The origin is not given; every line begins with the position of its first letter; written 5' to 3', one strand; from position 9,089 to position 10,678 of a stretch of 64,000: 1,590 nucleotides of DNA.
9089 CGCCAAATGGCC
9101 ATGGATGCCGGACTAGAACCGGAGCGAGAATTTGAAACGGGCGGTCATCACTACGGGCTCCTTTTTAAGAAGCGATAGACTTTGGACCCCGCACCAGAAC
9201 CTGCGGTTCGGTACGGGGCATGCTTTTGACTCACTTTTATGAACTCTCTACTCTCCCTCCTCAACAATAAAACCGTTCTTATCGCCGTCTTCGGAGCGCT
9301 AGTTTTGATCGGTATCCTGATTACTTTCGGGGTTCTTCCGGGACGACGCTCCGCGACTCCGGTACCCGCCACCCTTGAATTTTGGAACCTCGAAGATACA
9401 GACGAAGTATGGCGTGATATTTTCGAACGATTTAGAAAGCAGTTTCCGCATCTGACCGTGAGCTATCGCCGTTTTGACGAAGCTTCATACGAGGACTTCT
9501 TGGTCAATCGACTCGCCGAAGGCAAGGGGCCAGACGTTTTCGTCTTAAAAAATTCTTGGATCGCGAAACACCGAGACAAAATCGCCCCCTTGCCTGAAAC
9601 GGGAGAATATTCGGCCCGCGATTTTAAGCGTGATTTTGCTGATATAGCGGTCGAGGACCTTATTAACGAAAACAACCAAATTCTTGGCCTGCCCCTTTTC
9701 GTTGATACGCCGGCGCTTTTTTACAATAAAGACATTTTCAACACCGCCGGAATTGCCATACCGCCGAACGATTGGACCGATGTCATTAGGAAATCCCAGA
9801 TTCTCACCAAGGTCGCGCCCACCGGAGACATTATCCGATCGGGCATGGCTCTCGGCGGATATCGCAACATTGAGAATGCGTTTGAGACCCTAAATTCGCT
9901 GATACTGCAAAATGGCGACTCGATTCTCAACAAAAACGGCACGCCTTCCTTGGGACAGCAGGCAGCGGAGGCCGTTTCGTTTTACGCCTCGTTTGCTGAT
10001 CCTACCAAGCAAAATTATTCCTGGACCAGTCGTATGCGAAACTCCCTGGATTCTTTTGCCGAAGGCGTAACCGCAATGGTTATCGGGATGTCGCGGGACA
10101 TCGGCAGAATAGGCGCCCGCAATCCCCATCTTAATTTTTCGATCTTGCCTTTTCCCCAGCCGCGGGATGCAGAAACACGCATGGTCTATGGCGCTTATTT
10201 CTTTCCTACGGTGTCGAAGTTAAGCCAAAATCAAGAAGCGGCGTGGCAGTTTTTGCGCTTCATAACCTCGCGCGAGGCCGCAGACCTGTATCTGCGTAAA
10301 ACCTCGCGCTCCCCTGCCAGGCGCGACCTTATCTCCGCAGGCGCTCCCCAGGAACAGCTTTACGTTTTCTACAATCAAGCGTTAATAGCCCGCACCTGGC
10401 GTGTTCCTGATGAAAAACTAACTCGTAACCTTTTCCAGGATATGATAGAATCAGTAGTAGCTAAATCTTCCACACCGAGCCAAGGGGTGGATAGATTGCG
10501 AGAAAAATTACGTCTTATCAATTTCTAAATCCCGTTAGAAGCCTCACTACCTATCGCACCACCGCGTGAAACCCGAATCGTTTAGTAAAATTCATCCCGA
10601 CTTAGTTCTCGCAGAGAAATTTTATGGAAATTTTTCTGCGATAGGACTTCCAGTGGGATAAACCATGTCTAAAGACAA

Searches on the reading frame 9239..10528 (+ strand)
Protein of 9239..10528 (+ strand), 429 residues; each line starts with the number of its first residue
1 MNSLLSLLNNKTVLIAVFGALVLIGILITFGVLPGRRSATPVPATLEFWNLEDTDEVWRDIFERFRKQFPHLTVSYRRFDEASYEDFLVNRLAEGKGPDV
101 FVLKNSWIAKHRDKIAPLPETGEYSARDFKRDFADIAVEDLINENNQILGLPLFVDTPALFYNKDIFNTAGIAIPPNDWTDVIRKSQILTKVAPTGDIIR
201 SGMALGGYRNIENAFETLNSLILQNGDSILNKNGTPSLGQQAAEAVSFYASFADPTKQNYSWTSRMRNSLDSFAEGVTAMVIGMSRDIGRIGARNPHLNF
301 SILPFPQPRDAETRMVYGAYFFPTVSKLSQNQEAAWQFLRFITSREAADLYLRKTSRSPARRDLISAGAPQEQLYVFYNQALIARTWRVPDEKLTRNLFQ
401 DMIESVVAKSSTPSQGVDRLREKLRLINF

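Call 21: search_protein_families(library=pfam, proteins=[window:9239-10528:+], max_evalue=0.00001)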
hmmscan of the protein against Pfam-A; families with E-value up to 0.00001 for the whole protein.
window:9239-10528:+ (429 aa): 2 families
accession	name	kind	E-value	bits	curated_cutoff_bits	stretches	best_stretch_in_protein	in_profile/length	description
PF01547.30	SBP_bac_1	-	1.5e-28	101.1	26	1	51-348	4-306/307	Bacterial extracellular solute-binding protein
PF13416.11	SBP_bac_8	-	3e-17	63.7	27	1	61-364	2-265/279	Bacterial extracellular solute-binding protein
